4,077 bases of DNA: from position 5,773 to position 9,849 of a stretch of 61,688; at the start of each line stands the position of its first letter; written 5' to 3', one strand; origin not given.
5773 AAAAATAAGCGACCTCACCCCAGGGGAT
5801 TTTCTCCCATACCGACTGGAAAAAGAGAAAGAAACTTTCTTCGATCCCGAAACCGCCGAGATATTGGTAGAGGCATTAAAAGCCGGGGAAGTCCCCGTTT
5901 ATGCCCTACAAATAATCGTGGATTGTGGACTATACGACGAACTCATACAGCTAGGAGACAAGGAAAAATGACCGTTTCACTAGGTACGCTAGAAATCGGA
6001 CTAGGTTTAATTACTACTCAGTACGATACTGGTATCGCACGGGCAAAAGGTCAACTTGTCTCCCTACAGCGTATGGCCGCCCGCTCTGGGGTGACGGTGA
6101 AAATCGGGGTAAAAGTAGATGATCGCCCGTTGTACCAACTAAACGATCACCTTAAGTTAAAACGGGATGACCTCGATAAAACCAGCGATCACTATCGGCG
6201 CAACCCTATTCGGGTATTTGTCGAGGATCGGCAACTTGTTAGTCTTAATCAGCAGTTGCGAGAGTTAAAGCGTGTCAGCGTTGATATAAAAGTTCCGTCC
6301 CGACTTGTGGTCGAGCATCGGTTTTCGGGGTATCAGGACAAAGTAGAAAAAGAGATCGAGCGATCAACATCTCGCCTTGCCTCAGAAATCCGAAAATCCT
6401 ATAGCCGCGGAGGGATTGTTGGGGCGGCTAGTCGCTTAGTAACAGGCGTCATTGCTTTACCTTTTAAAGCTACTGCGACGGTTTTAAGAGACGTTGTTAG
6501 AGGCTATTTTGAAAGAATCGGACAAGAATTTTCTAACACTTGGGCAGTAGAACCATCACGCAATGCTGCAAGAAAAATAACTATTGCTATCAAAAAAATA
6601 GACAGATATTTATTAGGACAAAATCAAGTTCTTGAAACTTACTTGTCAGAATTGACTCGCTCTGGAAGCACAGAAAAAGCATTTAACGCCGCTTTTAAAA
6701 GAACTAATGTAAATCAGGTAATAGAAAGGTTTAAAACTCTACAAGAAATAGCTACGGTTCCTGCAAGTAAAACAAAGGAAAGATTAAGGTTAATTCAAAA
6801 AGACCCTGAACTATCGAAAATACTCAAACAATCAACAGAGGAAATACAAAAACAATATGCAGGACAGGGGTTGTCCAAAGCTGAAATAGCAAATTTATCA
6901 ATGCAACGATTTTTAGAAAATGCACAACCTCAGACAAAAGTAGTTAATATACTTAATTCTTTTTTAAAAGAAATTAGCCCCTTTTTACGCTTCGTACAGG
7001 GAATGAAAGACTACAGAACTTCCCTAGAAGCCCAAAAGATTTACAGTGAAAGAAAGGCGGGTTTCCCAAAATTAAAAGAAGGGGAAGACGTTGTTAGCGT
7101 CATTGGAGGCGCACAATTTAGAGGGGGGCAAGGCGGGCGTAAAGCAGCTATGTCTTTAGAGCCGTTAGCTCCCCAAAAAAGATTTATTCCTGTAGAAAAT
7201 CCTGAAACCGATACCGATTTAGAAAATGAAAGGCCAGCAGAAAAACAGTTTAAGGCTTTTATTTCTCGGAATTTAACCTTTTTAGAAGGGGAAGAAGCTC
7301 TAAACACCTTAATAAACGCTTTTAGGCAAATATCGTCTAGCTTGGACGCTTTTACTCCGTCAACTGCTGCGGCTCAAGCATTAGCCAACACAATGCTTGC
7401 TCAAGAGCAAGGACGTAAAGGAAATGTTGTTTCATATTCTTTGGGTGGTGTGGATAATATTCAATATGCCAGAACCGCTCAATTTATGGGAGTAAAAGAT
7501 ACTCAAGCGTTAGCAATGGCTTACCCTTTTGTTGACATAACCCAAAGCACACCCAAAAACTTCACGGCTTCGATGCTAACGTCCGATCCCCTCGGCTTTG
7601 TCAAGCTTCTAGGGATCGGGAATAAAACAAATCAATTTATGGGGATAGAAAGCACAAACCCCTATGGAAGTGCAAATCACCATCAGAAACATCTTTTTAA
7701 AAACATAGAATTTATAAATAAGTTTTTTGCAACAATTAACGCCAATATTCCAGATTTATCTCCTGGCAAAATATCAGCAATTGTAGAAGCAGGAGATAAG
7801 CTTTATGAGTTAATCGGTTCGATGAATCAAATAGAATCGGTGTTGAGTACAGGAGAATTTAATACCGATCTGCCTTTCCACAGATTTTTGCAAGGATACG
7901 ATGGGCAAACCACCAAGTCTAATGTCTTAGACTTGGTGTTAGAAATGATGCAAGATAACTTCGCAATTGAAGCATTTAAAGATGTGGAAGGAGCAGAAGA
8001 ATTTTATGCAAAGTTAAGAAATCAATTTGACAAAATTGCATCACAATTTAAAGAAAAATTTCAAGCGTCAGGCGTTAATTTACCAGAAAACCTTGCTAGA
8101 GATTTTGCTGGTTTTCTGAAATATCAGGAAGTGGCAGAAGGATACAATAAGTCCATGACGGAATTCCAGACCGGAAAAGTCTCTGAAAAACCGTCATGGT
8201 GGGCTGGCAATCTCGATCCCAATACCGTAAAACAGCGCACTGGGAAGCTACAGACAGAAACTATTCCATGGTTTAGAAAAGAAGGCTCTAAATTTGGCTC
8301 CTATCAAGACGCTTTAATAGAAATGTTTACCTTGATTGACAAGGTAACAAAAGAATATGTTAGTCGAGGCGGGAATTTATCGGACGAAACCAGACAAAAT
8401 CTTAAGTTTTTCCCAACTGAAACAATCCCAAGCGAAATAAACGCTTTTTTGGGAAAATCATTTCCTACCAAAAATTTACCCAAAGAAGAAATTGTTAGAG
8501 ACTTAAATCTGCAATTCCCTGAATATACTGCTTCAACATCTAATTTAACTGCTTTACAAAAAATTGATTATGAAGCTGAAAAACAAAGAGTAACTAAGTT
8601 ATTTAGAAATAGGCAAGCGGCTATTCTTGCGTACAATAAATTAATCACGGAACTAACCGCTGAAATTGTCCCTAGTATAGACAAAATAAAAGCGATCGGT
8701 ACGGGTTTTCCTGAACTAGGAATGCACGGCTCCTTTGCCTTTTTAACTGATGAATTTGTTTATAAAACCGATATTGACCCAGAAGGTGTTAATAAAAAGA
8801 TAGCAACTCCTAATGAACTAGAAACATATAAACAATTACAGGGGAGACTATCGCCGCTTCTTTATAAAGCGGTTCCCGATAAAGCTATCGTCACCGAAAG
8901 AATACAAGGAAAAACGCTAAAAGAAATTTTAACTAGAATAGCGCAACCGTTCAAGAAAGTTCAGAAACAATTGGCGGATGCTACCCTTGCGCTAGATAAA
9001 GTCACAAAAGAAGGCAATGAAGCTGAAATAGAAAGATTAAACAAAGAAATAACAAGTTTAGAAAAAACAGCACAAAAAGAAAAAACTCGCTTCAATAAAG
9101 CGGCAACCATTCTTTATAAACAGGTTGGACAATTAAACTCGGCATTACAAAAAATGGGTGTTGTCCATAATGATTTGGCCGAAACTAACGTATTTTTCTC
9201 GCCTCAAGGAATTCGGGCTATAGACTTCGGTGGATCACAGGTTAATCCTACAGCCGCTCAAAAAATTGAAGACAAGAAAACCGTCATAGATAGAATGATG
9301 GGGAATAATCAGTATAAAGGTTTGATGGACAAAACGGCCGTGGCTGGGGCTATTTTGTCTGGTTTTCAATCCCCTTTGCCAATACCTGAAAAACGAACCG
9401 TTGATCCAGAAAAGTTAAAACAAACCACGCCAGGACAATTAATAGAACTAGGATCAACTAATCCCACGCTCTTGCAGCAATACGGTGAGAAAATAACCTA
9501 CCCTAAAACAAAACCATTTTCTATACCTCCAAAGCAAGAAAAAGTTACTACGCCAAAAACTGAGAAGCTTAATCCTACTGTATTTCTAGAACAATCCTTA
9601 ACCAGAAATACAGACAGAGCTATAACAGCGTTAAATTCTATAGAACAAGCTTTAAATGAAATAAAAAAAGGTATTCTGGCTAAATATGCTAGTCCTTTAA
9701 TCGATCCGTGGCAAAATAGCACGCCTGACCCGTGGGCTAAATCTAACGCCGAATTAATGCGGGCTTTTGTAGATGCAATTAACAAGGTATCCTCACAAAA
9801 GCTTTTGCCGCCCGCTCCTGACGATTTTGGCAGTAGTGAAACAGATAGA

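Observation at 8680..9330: Protein-kinase-like domain embedded in the tape measure protein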

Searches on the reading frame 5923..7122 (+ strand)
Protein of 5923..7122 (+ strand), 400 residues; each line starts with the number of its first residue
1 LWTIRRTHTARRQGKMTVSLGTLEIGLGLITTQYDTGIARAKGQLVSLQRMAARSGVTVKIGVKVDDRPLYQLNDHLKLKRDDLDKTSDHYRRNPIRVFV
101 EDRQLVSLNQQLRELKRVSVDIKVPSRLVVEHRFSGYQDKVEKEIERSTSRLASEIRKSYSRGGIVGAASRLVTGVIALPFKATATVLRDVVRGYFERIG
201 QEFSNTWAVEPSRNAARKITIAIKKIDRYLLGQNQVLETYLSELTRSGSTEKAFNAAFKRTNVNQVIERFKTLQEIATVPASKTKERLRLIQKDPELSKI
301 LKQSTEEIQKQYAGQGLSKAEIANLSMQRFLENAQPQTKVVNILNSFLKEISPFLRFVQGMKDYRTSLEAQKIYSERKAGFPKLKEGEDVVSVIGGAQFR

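Call 39: search_protein_families(library=pfam, proteins=[window:5923-7122:+], max_evalue=1)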
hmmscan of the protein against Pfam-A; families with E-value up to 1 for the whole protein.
window:5923-7122:+ (400 aa): 3 families
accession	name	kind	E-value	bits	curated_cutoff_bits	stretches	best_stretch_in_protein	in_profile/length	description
PF23494.1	bPH_10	-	0.18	11.7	27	1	75-123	89-135/151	YqeB-like bacterial PH domain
PF25743.1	VG27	-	0.2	11.5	27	1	258-311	181-234/287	Ictalurid herpesvirus 1 ORF27 protein family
PF03770.22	IPK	-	0.26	11.6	22.2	1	306-365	67-125/190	Inositol polyphosphate kinase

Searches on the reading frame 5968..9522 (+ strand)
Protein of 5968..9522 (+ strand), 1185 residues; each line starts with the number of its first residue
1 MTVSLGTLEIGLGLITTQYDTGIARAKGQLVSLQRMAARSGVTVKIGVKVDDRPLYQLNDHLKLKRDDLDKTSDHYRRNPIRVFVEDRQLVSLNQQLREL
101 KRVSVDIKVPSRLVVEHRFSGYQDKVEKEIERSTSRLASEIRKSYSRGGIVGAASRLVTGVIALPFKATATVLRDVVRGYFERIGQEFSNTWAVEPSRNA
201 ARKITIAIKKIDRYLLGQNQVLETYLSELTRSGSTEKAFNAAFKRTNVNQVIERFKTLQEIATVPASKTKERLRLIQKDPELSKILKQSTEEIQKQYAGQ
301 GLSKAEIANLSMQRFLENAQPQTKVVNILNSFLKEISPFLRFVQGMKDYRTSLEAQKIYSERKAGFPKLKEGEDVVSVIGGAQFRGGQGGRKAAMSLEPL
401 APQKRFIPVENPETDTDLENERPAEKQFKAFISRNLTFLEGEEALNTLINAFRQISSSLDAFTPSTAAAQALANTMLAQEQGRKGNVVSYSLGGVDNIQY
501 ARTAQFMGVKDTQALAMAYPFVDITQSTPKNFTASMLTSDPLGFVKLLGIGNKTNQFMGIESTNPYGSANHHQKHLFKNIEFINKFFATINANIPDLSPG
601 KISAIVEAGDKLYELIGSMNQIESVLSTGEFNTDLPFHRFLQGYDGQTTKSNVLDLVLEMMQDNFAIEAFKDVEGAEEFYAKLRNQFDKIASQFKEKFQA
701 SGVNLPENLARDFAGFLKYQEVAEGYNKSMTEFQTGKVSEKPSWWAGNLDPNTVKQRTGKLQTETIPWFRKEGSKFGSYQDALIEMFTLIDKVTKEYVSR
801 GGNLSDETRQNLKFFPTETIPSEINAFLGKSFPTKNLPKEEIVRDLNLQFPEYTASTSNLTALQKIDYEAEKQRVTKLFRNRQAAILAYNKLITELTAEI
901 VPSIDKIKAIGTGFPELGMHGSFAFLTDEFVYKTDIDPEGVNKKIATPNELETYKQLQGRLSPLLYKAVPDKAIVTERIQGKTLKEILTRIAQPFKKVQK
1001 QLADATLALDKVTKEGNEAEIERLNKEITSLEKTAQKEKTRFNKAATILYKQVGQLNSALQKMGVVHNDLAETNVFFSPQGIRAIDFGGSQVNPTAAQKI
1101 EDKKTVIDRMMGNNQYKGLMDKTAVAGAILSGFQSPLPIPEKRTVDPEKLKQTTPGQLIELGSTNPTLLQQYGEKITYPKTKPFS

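Call 69: predict_structure(alignment_id=A3)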
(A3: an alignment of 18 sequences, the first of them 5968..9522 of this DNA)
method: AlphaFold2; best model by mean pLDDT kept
length: 1185 residues; sequences in the alignment: 18
mean_pLDDT: 72.9   pTM: 0.65
mean pLDDT of the five models: 72.9, 67.6, 66.7, 66.7, 64.8
residues with pLDDT >= 90: 241; 70-90: 561; 50-70: 191; < 50: 192
segments of 3 or more residues with pLDDT < 50: 1-23, 40-59, 78-201, 643-646, 1173-1185
pLDDT, mean of each block of 10 residues (from residue 1): 23 33 53 51 32 42 56 48 31 40 28 23 28 29 27 26 26 30 32 40 53 60 64 62 72 71 66 79 83 77 68 74 70 73 82 86 84 88 69 86 86 67 72 62 63 69 85 93 92 87 90 91 81 87 71 81 69 88 93 87 86 85 89 80 54 85 78 72 87 87 82 85 90 87 84 84 82 77 90 91 87 86 86 79 69 63 75 76 85 90 86 63 88 78 78 94 93 91 91 90 87 79 90 92 93 96 93 90 89 91 89 77 89 92 90 85 70 44 30
secondary structure, 60 per line:
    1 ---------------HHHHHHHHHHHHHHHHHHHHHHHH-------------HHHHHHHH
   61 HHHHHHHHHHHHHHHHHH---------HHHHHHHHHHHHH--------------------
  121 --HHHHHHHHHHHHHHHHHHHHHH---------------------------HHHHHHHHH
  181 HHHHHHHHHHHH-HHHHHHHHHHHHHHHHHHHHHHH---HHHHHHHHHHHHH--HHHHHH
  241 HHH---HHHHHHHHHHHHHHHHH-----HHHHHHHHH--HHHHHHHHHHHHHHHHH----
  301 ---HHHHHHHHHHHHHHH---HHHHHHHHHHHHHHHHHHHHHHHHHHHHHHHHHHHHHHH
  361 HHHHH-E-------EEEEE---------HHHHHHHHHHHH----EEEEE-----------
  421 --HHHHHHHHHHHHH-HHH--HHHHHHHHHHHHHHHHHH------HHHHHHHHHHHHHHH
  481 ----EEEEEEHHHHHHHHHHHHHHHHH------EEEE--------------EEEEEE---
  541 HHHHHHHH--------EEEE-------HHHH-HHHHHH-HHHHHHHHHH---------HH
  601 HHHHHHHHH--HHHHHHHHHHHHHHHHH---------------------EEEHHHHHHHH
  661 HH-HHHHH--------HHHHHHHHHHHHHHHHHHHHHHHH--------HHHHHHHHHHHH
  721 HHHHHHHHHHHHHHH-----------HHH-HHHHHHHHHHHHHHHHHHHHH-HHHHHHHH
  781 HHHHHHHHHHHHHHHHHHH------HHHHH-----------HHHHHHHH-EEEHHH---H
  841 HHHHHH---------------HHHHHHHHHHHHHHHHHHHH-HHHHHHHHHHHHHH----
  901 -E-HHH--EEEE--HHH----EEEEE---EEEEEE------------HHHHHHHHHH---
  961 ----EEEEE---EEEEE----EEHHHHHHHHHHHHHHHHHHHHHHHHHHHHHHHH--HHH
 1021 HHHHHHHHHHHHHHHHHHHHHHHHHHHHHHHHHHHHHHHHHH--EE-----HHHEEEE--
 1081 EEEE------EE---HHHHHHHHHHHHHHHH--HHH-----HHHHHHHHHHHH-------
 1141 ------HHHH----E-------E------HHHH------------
elements in order (helices of 4 or more, strands of 3 or more residues): H16-39 H53-78 H88-100 H123-144 H172-192 H194-216 H220-232 H235-243 H247-263 H269-277 H280-296 H304-318 H322-365 E375-379 H389-400 E405-409 H423-435 H442-459 H466-480 E485-490 H491-507 E514-517 E532-537 H541-548 E557-560 H568-571 H573-578 H580-589 H599-609 H612-628 E650-652 H653-662 H664-668 H677-700 H709-735 H751-771 H773-799 H806-810 H822-829 E831-833 H840-846 H862-881 H883-896 E909-912 E922-926 E930-935 H948-957 E965-969 E973-977 H984-1015 H1018-1062 E1075-1078 E1081-1084 H1096-1111 H1122-1133 H1147-1150 H1170-1173
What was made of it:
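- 6070..9522 (+): Conserved N-terminal block (ORF aa ~50-1200), the unit shared by the whole family; the kinase-like module is its last third. AlphaFold2 of aa 16-1200 gives pLDDT 73 and pTM 0.65 (call 69).
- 7075..7767 (+): Alpha/beta domain with invariant Ser (7438-7440, in SYSLGG), Asp (7585-7587) and His (7678-7680); a possible Ser-Asp-His hydrolase. Assignment is tentative. The model has a strand-Ser-helix arrangement there (E485-490, H491-507; call 69).
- On Alpha/beta-hydrolase (lipase/esterase) for the upstream domain nt 7075-7767: The model has strand 485-490 followed by helix 491-507 (call 69).
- AlphaFold2 predicts the block as a packed multidomain body (pTM 0.65, call 69).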

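Call 71: fold_search(model_id=the predicted structure, library=pdb)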
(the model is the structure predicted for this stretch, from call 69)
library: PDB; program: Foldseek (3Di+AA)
matches with E <= 10: 568; with E <= 0.001: 4
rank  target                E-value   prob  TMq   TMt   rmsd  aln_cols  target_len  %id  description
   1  1zar                  5.2e-05  1.00  0.10  0.36  12.7       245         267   20  Crystal Structure of A.fulgidus Rio2 Kinase Complexed With ADP and Manganese Ions (released 2005-06-21)
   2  1tqi                  1.4e-04  1.00  0.10  0.38   8.2       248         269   20  Crystal Structure of A. Fulgidus Rio2 Serine Protein Kinase (released 2004-09-28)
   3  1zao                  1.5e-04  1.00  0.10  0.36  12.7       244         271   20  Crystal Structure of A.fulgidus Rio2 Kinase Complexed With ATP and Manganese Ions (released 2005-06-21)
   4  2vwb_B                9.0e-04  1.00  0.11  0.24   6.9       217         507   15  Structure of the archaeal Kae1-Bud32 fusion protein MJ1130: a model for the eukaryotic EKC-KEOPS subcomplex involved i (released 2008-08-19)
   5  3en9_B                2.0e-03  1.00  0.11  0.23  18.3       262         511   12  Structure of the Methanococcus jannaschii KAE1-BUD32 fusion protein (released 2008-11-04)
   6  3en9_A                2.4e-03  1.00  0.11  0.24   8.0       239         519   15  Structure of the Methanococcus jannaschii KAE1-BUD32 fusion protein (released 2008-11-04)
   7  5maf                  2.7e-03  1.00  0.11  0.34  24.0       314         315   13  Crystal structure of MELK in complex with an inhibitor (released 2017-12-06)
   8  4bky                  2.9e-03  1.00  0.11  0.36  16.4       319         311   14  Crystal structure of unphosphorylated Maternal Embryonic Leucine zipper Kinase (MELK) in complex with pyrrolopyrazole in (released 2013-08-21)
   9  4d2w_D                4.2e-03  1.00  0.10  0.33  16.2       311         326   13  Structure of MELK in complex with inhibitors (released 2014-10-08)
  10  8unk_B                4.4e-03  1.00  0.10  0.58   7.0       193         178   18  Structure of the KEOPS complex (Cgi121/Bud32/Kae1/Pcc1) (released 2024-12-18)
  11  5mah                  4.4e-03  1.00  0.10  0.33  16.6       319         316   13  Crystal structure of MELK in complex with an inhibitor (released 2017-12-06)
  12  8r4u_A                4.6e-03  1.00  0.11  0.35  23.5       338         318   14  Structure of salt-inducible kinase 3 with inhibitors (released 2024-03-27)
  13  8zdb_p                4.8e-03  0.99  0.11  0.33  20.9       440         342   12  Cryo-EM structure of the human ubiquitylated 40S ribosome with RIOK3 (released 2025-02-12)
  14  4ump_D                5.3e-03  1.00  0.11  0.36  15.9       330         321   13  Structure of MELK in complex with inhibitors (released 2014-10-08)
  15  2vwb_A                5.5e-03  1.00  0.11  0.24   8.9       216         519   16  Structure of the archaeal Kae1-Bud32 fusion protein MJ1130: a model for the eukaryotic EKC-KEOPS subcomplex involved i (released 2008-08-19)
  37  2zyi_A                1.2e-02  1.00  0.13  0.28   7.7       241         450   14  A. Fulgidus lipase with fatty acid fragment and calcium (released 2009-06-16)
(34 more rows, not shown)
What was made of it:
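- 7075..7767 (+): Foldseek gives a weak match to A. fulgidus lipase 2zyi (E 0.012, call 71).
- A possible lipase-like domain lies in the same block (calls 69, 71).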

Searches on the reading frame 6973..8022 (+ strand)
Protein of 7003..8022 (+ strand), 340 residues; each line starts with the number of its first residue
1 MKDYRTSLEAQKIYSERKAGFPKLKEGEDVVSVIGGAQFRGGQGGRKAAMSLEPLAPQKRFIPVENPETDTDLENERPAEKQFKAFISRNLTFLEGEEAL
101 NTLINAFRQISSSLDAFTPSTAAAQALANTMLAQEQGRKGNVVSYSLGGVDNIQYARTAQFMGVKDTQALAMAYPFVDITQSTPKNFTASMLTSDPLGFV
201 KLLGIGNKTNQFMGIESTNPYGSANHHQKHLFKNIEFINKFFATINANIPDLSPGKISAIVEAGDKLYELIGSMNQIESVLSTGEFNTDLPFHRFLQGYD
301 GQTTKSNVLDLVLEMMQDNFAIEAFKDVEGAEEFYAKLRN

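Call 39: search_protein_families(library=pfam, proteins=[window:7003-8022:+], max_evalue=1)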
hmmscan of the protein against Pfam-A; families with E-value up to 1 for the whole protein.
window:7003-8022:+ (340 aa): 1 family
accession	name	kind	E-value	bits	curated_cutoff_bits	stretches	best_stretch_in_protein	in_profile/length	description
PF17929.6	TetR_C_34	-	0.075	13.6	26.3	1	82-134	49-101/120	Tetracyclin repressor-like, C-terminal domain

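Call 60: search_protein_families(library=ncbifam, proteins=[window:6973-7822:+], max_evalue=0.1)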
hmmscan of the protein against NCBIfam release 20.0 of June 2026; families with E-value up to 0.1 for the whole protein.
window:6973-7822:+ (283 aa): 0 families

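Call 74: search_solved_structures(query=A4, max_evalue=1, show_alignments=2)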
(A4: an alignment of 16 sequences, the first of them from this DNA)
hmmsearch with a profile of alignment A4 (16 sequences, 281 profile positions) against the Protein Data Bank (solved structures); distinct sequences matched with E-value up to 1: 3.
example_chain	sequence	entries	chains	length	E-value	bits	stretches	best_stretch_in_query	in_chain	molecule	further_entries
1e6i_A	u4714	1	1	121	0.45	13.2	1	144-237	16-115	TRANSCRIPTIONAL ACTIVATOR GCN5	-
8k22_a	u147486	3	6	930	0.88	12.2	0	74-158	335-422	HD Cas3-type domain-containing protein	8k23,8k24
5eqz_A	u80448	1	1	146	0.94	12.1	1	210-263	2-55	Rev protein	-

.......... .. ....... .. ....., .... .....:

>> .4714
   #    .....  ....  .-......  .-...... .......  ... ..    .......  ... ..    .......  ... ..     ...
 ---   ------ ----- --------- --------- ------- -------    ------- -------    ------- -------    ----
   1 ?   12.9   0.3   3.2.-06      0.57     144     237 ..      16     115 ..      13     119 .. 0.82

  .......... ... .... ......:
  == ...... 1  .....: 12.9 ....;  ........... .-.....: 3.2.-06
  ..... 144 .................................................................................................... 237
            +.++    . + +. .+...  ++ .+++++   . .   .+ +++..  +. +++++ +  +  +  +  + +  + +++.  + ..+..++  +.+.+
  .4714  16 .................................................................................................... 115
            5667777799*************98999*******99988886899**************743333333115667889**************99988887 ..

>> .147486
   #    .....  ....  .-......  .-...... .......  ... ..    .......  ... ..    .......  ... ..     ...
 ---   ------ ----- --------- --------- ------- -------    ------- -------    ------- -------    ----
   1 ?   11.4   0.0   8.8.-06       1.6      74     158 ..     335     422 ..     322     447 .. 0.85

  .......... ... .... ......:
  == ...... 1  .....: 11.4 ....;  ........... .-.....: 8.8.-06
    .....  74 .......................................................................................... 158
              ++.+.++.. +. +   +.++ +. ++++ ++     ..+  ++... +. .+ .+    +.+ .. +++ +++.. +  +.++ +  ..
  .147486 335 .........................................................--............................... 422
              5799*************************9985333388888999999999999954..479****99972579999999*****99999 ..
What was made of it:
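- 7075..7767 (+): There is no Pfam, NCBIfam or PDB-profile match (calls 39, 60, 74).
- On Alpha/beta-hydrolase (lipase/esterase) for the upstream domain nt 7075-7767: Pfam, NCBIfam and the PDB profile gave nothing (calls 39, 60, 74).
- Tried and rejected: The profile of the upstream alpha/beta domain against the PDB gave nothing (call 74).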

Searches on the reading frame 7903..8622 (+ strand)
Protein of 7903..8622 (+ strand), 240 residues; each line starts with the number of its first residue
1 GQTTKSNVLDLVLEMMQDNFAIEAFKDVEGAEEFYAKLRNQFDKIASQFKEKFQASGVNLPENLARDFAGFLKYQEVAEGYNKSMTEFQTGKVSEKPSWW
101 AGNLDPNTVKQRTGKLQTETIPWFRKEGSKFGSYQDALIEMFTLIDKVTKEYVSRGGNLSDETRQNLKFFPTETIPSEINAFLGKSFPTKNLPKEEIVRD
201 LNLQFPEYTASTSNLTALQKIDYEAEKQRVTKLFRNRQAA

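Call 39: search_protein_families(library=pfam, proteins=[window:7903-8622:+], max_evalue=1)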
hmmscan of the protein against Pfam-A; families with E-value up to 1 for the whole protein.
window:7903-8622:+ (240 aa): 3 families
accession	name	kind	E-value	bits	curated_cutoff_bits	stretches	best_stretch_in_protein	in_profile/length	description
PF00726.22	IL10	-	0.015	15.2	24.2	1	33-80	35-82/170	Interleukin 10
PF07743.18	HSCB_C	-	0.2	12.5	22.1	1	12-55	6-50/74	HSCB C-terminal oligomerisation domain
PF16254.10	DUF4910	-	0.21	10.8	26.6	1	188-231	195-238/247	Domain of unknown function (DUF4910)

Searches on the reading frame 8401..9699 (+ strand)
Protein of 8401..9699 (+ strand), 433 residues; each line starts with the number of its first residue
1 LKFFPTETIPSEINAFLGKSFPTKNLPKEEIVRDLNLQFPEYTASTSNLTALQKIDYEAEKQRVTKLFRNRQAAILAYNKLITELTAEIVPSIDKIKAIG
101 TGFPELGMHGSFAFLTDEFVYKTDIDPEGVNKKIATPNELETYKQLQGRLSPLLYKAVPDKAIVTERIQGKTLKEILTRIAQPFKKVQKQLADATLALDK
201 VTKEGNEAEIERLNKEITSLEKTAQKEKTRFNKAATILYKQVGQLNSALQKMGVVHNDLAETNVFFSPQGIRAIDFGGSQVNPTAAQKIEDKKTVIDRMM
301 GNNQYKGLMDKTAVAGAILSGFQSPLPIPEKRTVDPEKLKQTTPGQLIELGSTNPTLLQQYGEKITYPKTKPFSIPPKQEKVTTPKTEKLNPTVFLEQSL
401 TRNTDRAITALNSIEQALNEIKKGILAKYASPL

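Call 8: search_dna_similar(query=window:8401-9699:+, collection=phages, mode=protein, max_evalue=0.01, max_rows=30)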
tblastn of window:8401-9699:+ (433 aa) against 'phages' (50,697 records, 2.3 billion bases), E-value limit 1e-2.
No match.
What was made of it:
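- Closest known: Stand-alone phage-encoded kinases. Different: They are separate, non-structural genes that must first be expressed. tblastn of the module against 50,697 phage records found nothing (call 8).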
